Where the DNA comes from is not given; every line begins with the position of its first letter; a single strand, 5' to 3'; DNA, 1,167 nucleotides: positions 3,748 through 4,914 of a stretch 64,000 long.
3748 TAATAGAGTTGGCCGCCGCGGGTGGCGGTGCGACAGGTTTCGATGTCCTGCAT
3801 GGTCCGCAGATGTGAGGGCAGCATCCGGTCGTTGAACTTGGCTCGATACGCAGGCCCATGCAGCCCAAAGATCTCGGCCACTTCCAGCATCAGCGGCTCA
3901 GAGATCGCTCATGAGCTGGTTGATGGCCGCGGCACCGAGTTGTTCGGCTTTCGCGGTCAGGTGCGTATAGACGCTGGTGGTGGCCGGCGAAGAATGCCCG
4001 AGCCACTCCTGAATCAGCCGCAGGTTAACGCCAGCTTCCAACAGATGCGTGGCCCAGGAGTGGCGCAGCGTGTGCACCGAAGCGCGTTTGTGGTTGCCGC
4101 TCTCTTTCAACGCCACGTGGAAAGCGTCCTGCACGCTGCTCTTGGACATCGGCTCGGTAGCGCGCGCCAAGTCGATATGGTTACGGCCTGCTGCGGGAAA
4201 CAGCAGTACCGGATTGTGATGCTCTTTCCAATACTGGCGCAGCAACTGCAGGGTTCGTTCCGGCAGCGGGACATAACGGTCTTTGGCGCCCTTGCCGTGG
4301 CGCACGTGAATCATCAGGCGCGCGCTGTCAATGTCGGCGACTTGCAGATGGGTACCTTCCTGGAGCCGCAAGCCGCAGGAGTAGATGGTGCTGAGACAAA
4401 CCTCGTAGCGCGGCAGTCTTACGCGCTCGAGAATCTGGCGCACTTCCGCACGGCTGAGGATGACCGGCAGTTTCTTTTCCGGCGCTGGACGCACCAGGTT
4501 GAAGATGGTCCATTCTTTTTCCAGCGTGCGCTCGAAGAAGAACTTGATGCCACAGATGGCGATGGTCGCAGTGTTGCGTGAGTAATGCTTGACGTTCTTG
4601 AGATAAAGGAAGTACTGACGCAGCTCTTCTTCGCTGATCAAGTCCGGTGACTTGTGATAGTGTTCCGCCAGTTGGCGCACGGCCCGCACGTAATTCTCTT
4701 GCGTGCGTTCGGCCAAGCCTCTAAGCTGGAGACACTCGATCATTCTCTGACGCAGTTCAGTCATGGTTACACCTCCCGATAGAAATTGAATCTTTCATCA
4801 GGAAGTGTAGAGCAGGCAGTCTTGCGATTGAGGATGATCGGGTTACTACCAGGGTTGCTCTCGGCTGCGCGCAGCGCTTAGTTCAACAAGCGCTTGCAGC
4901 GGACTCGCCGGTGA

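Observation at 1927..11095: Integron-type gene-cassette array with at least 10 attC-like sites and no IntI (CALIN-like)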

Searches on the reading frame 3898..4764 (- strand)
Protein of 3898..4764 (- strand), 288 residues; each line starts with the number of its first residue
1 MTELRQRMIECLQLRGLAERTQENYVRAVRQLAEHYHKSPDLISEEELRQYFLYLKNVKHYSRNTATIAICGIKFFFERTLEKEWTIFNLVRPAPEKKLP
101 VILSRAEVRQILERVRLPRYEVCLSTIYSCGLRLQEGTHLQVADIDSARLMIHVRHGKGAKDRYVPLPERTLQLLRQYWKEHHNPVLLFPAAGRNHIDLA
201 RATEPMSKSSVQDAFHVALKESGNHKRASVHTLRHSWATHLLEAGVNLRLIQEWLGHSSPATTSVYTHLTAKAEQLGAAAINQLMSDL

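Call 7: search_protein_families(library=ncbifam, proteins=[window:3898-4764:-], max_evalue=0.01)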
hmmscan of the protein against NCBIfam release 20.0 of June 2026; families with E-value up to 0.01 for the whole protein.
window:3898-4764:- (288 aa): 12 families
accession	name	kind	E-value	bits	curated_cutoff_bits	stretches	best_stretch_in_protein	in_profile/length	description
TIGR02249.1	integrase_gron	subfamily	2.3e-54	184.9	265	2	8-182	5-180/315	integron integrase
NF040815.2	recomb_XerA_Arch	equivalog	2.4e-53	181.4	220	1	9-272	4-257/263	site-specific tyrosine recombinase/integron integrase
TIGR02225.1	recomb_XerD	equivalog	3.4e-47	161.2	329.6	1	10-272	5-277/290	site-specific tyrosine recombinase XerD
TIGR02224.1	recomb_XerC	equivalog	4.7e-47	160.8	335.15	1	12-272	7-280/295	tyrosine recombinase XerC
NF001399.0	PRK00283.1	subfamily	2.8e-43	148.3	279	1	15-272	20-286/300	tyrosine recombinase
NF002331.0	PRK01287.1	subfamily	1.1e-36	126.6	371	1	6-273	31-316/365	site-specific tyrosine recombinase XerC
NF011946.0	PRK15417.1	equivalog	4.7e-34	118.1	435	2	16-202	28-215/337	integron integrase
NF003462.0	PRK05084.1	equivalog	3.9e-17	62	267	1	124-275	201-350/360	tyrosine recombinase XerS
NF007370.0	PRK09870.1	subfamily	4.5e-12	46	221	1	120-269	30-179/200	tyrosine-type DNA invertase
NF007371.0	PRK09871.1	subfamily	2.5e-08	33.7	222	1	123-270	30-175/198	tyrosine-type DNA invertase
NF040693.1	recomb_GmtY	equivalog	5.9e-06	25.8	340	1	203-272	362-435/441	gamma-mobile-trio recombinase GmtY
NF041502.1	integrase_1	equivalog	0.0038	16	350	1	210-273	301-364/484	site-specific integrase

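Call 11: search_protein_families(library=pfam, proteins=[window:3898-4764:-], max_evalue=0.01)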
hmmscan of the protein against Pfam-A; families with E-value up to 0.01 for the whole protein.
window:3898-4764:- (288 aa): 3 families
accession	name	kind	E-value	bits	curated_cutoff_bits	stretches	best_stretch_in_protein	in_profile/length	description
PF00589.27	Phage_integrase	-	1e-34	120.2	27.1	1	105-271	5-170/172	Phage integrase family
PF13495.12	Phage_int_SAM_4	-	3.1e-23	82.4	27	1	4-86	1-84/85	Phage integrase, N-terminal SAM-like domain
PF13102.12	Phage_int_SAM_5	-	0.0098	16.7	22.3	0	18-89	18-91/98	Phage integrase SAM-like domain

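Call 37: search_solved_structures(query=window:3901-4764:-, show_alignments=2, max_evalue=1e-10)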
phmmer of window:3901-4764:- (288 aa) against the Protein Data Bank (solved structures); distinct sequences matched with E-value up to 1e-10: 6.
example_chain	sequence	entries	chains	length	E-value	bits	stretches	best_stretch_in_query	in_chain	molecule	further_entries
2a3v_A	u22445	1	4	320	8.1e-35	123.6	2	10-172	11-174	site-specific recombinase IntI4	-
5hxy_A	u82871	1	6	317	9.9e-30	107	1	6-273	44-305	Tyrosine recombinase XerA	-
4a8e_A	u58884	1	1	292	1.8e-28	102.8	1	11-272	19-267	PROBABLE TYROSINE RECOMBINASE XERC-LIKE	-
1a0p_A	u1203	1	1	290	5.1e-23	84.9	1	9-271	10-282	SITE-SPECIFIC RECOMBINASE XERD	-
5dcf_A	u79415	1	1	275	8.4e-20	74.4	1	118-272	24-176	Tyrosine recombinase XerD,DNA translocase FtsK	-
9i5v_14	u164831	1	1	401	1.5e-12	50.6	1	89-271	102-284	Ribosome-associated translation inhibitor RaiA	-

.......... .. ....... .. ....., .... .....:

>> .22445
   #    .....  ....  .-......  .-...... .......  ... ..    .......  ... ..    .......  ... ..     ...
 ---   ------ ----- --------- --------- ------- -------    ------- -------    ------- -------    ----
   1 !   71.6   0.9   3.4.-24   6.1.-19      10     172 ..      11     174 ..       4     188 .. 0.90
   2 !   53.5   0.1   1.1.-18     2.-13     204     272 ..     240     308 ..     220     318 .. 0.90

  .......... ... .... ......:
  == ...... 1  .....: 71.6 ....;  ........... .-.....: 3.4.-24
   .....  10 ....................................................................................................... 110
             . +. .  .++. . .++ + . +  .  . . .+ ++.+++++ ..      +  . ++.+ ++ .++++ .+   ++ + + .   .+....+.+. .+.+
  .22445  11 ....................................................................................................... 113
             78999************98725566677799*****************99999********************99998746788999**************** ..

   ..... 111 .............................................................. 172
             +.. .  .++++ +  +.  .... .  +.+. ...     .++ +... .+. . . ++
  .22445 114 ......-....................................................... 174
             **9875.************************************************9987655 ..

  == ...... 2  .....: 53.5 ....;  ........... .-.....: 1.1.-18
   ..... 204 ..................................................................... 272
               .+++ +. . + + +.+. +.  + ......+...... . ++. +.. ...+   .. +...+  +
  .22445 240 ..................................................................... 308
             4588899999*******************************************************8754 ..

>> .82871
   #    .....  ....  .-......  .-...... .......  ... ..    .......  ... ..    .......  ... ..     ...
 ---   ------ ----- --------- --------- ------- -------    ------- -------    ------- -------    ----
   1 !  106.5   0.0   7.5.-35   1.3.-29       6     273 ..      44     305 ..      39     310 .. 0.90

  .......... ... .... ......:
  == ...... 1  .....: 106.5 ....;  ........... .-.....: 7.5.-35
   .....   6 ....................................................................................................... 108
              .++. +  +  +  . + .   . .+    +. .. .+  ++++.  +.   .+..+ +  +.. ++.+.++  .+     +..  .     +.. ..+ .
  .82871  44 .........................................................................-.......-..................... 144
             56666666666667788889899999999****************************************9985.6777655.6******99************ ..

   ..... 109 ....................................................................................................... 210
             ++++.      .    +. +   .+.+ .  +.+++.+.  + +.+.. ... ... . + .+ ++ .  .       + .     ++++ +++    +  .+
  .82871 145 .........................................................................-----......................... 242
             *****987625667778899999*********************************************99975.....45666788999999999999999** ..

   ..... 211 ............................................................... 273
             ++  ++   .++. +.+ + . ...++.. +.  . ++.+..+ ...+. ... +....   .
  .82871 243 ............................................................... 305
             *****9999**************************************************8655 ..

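Call 50: search_dna_similar(query=window:3901-4764:-, collection=plasmids, mode=protein, max_rows=25)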
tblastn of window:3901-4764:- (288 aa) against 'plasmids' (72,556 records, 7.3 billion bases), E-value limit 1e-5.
The search stops at 5000 records and this limit was reached: more records match than are counted here, and every count below describes the 5000 best-scoring records only.
Records with a match: at least 5000; places in all: 6836; records where one place covers at least 80% of the query: 4934.
Best place of each record, by identity: <60% 5000.
By first word of the organism name: Klebsiella 1668; Escherichia 1444; Salmonella 436; Enterobacter 292; Citrobacter 130; Pseudomonas 113; Acinetobacter 94; Shigella 88; Sinorhizobium 69; Rhizobium 68; and 109 more.
By predicted mobility (MOB-suite, as given by PLSDB): conjugative 3419; non-mobilizable 835; mobilizable 746.
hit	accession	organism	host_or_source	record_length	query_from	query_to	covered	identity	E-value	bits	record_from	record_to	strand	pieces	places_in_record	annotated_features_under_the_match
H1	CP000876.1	Herpetosiphon aurantiacus DSM 785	-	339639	2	288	100%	53.5%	1e-98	323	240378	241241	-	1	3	integrase family protein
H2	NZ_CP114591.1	Salinivibrio kushneri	-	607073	4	288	99%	42.5%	1e-65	229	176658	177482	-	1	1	site-specific integrase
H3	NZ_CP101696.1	Photobacterium toruni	Paralichthys olivaceus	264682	4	288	99%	42.3%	1e-66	231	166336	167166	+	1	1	none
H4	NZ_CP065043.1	Photobacterium damselae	Seriola lalandi,cell culture,caudal ...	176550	4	288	99%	42.3%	2e-64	225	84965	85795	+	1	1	site-specific integrase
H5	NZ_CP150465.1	Photobacterium damselae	Lateolabrax maculatus,cell culture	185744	12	288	96%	42.8%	1e-63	223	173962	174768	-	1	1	site-specific integrase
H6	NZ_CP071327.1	Photobacterium ganghwense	cell culture,Seashore sediment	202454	1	288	100%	41.0%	7e-64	224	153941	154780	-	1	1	tyrosine-type recombinase/integrase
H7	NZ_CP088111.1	Sinorhizobium medicae WSM1115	cell culture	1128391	1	266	92%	42.9%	5e-56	201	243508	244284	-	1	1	record has no annotation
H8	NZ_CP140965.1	Sinorhizobium medicae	Medicago lupulina,whole organism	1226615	1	266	92%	42.9%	5e-56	201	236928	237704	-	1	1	record has no annotation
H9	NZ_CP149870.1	Sinorhizobium medicae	Melilotus albus,Cell Culture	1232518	1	266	92%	42.9%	5e-56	201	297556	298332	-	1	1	record has no annotation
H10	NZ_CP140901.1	Sinorhizobium medicae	Medicago lupulina,whole organism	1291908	1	266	92%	42.9%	5e-56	201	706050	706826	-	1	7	record has no annotation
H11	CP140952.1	Sinorhizobium meliloti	Medicago lupulina,whole organism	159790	1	266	92%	42.9%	5e-56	201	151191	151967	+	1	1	tyrosine-type recombinase/integrase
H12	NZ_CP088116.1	Sinorhizobium meliloti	cell culture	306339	1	266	92%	42.9%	5e-56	201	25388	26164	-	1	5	tyrosine-type recombinase/integrase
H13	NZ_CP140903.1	Sinorhizobium medicae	Medicago lupulina,whole organism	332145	1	266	92%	42.9%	5e-56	201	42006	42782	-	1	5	tyrosine-type recombinase/integrase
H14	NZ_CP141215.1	Sinorhizobium meliloti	alfalfa,Isolate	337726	1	266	92%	42.9%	5e-56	201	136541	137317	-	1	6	tyrosine-type recombinase/integrase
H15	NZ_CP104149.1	Sinorhizobium medicae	Trigonella foenum-graecum,cell culture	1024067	1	266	92%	42.9%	5e-56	201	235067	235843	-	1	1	record has no annotation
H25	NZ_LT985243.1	Escherichia coli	-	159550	12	288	96%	41.2%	3e-59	210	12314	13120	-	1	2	site-specific integrase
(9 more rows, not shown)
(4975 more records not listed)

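Call 51: get_annotated_region(hit=H1, flank=5000)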
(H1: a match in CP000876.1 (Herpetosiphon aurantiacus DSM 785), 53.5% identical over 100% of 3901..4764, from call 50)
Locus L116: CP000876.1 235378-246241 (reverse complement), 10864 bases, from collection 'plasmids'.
description: Herpetosiphon aurantiacus DSM 785 plasmid pHAU01, complete sequence
organism: Herpetosiphon aurantiacus DSM 785 (NCBI taxid 316274)
taxonomy: Bacteria; Chloroflexota; Chloroflexia; Herpetosiphonales; Herpetosiphonaceae; Herpetosiphon; Herpetosiphon aurantiacus; Herpetosiphon aurantiacus DSM 785
host: -; source: -; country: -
typing (MOB-suite, as given by PLSDB): non-mobilizable
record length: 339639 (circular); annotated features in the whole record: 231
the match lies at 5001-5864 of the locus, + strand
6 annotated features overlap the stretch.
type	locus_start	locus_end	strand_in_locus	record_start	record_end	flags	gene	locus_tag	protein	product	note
CDS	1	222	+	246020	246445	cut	-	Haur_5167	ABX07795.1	hypothetical protein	-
CDS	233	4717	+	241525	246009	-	-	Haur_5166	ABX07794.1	peptidase C14 caspase catalytic subunit p20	-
CDS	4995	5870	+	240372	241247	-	-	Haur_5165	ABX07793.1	integrase family protein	-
CDS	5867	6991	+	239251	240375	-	-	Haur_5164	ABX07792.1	putative transposase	-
CDS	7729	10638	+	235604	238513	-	-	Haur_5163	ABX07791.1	putative signal transduction protein with Nacht domain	-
CDS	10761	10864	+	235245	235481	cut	-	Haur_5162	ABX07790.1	hypothetical protein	-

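Call 52: get_annotated_region(hit=H4, flank=5000)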
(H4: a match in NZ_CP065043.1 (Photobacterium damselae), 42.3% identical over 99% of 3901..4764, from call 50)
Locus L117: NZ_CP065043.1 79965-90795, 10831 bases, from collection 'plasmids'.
description: Photobacterium damselae subsp. damselae strain AS-16-0963-3 plasmid pPHDD1, complete sequence
organism: Photobacterium damselae (NCBI taxid 85581)
taxonomy: Bacteria; Pseudomonadota; Gammaproteobacteria; Vibrionales; Vibrionaceae; Photobacterium; Photobacterium damselae
host: -; source: Seriola lalandi,cell culture,caudal kidney,farmed fish; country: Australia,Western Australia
typing (MOB-suite, as given by PLSDB): conjugative; relaxase MOBF; mating-pair formation MPF_F
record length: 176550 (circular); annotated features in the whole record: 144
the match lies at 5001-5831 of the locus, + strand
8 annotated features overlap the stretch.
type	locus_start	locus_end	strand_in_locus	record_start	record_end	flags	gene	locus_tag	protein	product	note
CDS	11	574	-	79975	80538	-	-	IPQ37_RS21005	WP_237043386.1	hypothetical protein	-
CDS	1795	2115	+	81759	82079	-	-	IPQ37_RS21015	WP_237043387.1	type II toxin-antitoxin system RelE/ParE family toxin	-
CDS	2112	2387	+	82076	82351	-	-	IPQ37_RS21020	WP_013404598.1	helix-turn-helix transcriptional regulator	-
CDS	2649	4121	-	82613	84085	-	ltrA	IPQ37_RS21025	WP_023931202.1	group II intron reverse transcriptase/maturase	GO:0000373 - Group II intron splicing [Evidence IEA]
CDS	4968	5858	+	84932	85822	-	-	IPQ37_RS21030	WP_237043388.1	site-specific integrase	-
CDS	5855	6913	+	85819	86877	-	-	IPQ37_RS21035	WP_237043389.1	IS91 family transposase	-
CDS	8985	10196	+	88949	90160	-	-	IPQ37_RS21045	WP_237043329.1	putative manganese transporter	-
CDS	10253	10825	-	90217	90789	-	-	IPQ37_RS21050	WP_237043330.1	outer membrane beta-barrel protein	-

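Call 57: get_annotated_region(hit=H2, flank=3500)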
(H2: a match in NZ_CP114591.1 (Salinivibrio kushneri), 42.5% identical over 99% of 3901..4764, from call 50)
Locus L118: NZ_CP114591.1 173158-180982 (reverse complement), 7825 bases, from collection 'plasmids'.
description: Salinivibrio kushneri strain TGB19 plasmid unnamed, complete sequence
organism: Salinivibrio kushneri (NCBI taxid 1908198)
taxonomy: Bacteria; Pseudomonadota; Gammaproteobacteria; Vibrionales; Vibrionaceae; Salinivibrio; Salinivibrio kushneri
host: -; source: -; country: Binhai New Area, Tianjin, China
typing (MOB-suite, as given by PLSDB): mobilizable; relaxase MOBP
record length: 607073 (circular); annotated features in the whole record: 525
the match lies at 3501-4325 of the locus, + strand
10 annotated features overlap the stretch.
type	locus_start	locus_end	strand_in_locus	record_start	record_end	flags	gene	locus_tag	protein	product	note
CDS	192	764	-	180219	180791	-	-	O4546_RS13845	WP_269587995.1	hypothetical protein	-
CDS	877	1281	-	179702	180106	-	-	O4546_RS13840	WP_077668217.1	DUF1801 domain-containing protein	-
CDS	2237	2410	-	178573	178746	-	-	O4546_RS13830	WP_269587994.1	hypothetical protein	-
CDS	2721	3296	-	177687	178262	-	-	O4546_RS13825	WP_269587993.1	hypothetical protein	-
CDS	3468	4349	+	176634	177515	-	-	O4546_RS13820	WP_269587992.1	site-specific integrase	-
CDS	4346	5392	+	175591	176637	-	-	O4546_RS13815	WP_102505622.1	transposase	GO:0006313 - DNA transposition [Evidence IEA]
CDS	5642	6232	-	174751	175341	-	-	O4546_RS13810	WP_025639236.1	hypothetical protein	-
CDS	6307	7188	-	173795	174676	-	-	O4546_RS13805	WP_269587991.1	hypothetical protein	-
CDS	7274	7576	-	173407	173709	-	-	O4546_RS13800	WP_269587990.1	hypothetical protein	-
CDS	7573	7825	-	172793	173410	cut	-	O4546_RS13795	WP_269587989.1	nucleotidyltransferase domain-containing protein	-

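Call 58: get_annotated_region(hit=H12, flank=3500)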
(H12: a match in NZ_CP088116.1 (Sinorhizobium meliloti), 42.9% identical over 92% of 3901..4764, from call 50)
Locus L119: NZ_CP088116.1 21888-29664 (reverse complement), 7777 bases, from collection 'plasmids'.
description: Sinorhizobium meliloti strain RRI128 plasmid pRRI128_3, complete sequence
organism: Sinorhizobium meliloti (NCBI taxid 382)
taxonomy: Bacteria; Pseudomonadota; Alphaproteobacteria; Hyphomicrobiales; Rhizobiaceae; Sinorhizobium; Sinorhizobium meliloti
host: -; source: cell culture; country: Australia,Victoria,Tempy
typing (MOB-suite, as given by PLSDB): conjugative; replicon rep_cluster_471,rep_cluster_946; relaxase MOBP; mating-pair formation MPF_T
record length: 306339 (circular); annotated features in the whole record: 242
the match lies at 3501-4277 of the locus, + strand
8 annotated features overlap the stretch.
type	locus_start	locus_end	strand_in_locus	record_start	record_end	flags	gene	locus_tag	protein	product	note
CDS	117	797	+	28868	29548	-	-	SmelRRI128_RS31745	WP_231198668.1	hypothetical protein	-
CDS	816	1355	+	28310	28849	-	-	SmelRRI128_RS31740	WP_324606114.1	site-specific integrase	GO:0015074 - DNA integration [Evidence IEA]; GO:0006310 - DNA recombination [Evidence IEA]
CDS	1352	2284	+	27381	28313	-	-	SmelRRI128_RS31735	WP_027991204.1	tyrosine-type recombinase/integrase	GO:0015074 - DNA integration [Evidence IEA]; GO:0006310 - DNA recombination [Evidence IEA]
CDS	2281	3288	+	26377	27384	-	-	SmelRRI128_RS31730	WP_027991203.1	tyrosine-type recombinase/integrase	GO:0015074 - DNA integration [Evidence IEA]; GO:0006310 - DNA recombination [Evidence IEA]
CDS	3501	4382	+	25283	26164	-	-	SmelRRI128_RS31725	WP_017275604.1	tyrosine-type recombinase/integrase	GO:0015074 - DNA integration [Evidence IEA]; GO:0006310 - DNA recombination [Evidence IEA]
CDS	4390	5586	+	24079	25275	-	-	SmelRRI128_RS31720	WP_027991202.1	IS91 family transposase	-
CDS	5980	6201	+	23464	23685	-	tnpB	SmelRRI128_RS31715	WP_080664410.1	IS66 family insertion sequence element accessory protein TnpB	-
CDS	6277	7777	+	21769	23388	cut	-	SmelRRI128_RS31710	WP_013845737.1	IS66 family transposase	-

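Call 59: get_annotated_region(hit=H25, flank=3500)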
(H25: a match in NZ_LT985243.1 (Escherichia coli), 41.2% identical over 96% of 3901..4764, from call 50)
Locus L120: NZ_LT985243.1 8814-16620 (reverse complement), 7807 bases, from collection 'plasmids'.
description: Escherichia coli strain 722 plasmid RCS41_p, complete sequence
organism: Escherichia coli (NCBI taxid 562)
taxonomy: Bacteria; Pseudomonadota; Gammaproteobacteria; Enterobacterales; Enterobacteriaceae; Escherichia; Escherichia coli
host: -; source: -; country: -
typing (MOB-suite, as given by PLSDB): conjugative; replicon IncC; relaxase MOBH,MOBH; mating-pair formation MPF_F
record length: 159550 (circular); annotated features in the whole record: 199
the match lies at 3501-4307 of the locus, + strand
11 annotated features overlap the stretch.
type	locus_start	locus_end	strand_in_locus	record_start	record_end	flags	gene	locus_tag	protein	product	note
CDS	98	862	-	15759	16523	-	-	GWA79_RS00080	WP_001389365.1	IS6-like element IS6100 family transposase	GO:0006313 - DNA transposition [Evidence IEA]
CDS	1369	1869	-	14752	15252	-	-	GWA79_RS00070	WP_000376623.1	GNAT family N-acetyltransferase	-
predicted_resistance_gene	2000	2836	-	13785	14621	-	sul1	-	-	sulfonamide-resistant dihydropteroate synthase Sul1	predicted by amrfinderplus; class SULFONAMIDE; identity 100.0%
CDS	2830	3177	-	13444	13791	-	-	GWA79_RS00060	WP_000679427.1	quaternary ammonium compound efflux SMR transporter QacE delta 1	-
predicted_resistance_gene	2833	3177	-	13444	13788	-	qacEdelta1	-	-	quaternary ammonium compound efflux SMR transporter QacE delta 1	predicted by amrfinderplus; class QUATERNARY AMMONIUM; identity 100.0%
CDS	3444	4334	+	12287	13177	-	-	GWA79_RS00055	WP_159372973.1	site-specific integrase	-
CDS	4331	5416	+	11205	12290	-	-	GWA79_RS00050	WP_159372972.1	IS91 family transposase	-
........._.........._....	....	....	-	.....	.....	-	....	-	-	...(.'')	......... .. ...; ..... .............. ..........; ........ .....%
predicted_resistance_gene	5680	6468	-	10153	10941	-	aadA1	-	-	ANT(3'')-Ia family aminoglycoside nucleotidyltransferase AadA1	predicted by amrfinderplus; class AMINOGLYCOSIDE; identity 100.0%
CDS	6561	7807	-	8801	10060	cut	-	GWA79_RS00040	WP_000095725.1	chloramphenicol efflux MFS transporter CmlA1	-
predicted_resistance_gene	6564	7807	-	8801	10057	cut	cmlA1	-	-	chloramphenicol efflux MFS transporter CmlA1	predicted by amrfinderplus; class PHENICOL; identity 100.0%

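Call 60: get_annotated_region(hit=H6, flank=3500)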
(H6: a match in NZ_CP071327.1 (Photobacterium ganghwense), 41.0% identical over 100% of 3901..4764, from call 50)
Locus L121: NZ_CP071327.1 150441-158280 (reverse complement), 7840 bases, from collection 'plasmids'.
description: Photobacterium ganghwense strain C2.2 plasmid pPGC22, complete sequence
organism: Photobacterium ganghwense (NCBI taxid 320778)
taxonomy: Bacteria; Pseudomonadota; Gammaproteobacteria; Vibrionales; Vibrionaceae; Photobacterium; Photobacterium ganghwense
host: -; source: cell culture,Seashore sediment; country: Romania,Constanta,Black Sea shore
typing (MOB-suite, as given by PLSDB): non-mobilizable
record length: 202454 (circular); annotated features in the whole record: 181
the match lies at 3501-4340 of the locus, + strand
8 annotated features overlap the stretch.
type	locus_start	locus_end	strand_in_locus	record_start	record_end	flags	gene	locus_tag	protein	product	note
CDS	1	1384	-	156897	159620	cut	acnA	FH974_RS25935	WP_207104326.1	aconitate hydratase AcnA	GO:0006099 - tricarboxylic acid cycle [Evidence IEA]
CDS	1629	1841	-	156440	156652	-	-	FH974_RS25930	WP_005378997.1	cold-shock protein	-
CDS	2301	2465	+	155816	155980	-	-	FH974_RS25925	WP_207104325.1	hypothetical protein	-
CDS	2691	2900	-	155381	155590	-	-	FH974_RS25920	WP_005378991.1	hypothetical protein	-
CDS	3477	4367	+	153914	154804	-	-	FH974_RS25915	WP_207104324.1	tyrosine-type recombinase/integrase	GO:0015074 - DNA integration [Evidence IEA]; GO:0006310 - DNA recombination [Evidence IEA]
CDS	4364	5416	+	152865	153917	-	-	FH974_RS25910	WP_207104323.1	transposase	GO:0006313 - DNA transposition [Evidence IEA]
CDS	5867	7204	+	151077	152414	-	-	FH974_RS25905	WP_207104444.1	IS4 family transposase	-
CDS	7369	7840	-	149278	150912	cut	-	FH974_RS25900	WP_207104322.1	DNA cytosine methyltransferase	-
